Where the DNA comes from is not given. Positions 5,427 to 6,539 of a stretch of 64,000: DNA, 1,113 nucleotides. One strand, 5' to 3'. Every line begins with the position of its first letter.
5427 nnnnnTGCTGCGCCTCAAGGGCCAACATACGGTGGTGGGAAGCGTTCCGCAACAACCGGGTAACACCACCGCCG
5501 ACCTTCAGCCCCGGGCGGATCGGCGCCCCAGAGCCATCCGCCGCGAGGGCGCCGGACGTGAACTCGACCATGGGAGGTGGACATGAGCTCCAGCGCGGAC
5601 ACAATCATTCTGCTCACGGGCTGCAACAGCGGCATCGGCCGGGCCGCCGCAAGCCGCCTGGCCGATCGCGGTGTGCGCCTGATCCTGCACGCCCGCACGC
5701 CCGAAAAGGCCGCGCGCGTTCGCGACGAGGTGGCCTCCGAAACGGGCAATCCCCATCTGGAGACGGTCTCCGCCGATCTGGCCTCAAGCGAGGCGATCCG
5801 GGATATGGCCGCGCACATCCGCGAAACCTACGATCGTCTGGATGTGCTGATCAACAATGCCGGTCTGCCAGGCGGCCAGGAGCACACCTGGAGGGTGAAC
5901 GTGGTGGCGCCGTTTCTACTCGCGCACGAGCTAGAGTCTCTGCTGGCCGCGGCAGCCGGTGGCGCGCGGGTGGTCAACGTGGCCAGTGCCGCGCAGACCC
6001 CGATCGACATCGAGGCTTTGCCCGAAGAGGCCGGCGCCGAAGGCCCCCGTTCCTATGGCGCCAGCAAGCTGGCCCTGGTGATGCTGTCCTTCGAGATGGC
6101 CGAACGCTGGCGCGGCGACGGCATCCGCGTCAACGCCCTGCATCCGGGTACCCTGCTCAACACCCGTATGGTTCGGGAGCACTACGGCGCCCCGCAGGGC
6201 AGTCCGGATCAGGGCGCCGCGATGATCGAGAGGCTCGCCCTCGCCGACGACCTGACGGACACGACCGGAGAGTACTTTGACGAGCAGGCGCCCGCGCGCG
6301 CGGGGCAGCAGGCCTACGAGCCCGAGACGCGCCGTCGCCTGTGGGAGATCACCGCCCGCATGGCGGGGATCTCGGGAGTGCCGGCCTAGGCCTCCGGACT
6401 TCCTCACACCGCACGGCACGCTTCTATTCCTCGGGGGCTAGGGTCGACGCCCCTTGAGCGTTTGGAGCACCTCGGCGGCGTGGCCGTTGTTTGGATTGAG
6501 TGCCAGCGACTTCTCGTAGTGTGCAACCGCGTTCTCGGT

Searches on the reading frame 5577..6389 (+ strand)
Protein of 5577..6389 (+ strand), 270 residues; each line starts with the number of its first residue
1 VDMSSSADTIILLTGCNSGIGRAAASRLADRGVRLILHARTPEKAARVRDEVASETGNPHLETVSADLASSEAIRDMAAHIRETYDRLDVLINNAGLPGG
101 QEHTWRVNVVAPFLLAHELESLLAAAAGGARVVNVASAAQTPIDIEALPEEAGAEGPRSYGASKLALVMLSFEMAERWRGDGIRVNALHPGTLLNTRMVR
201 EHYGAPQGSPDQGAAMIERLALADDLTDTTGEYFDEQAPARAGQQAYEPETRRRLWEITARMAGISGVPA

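Call 49: search_protein_families(library=pfam, proteins=[window:5577-6389:+], max_evalue=0.001)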
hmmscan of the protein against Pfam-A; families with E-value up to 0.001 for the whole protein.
window:5577-6389:+ (270 aa): 4 families
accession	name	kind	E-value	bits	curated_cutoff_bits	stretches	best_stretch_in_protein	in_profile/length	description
PF00106.31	adh_short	-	1.3e-32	113.4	26.6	1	10-201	2-189/195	short chain dehydrogenase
PF13561.12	adh_short_C2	-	5.8e-24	85.4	27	1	17-225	5-208/236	Enoyl-(Acyl carrier protein) reductase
PF08659.16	KR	-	5.2e-07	30.2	22.6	1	11-97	3-91/180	KR domain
PF01370.27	Epimerase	-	3e-06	27.2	20.9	1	11-177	1-159/240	NAD dependent epimerase/dehydratase family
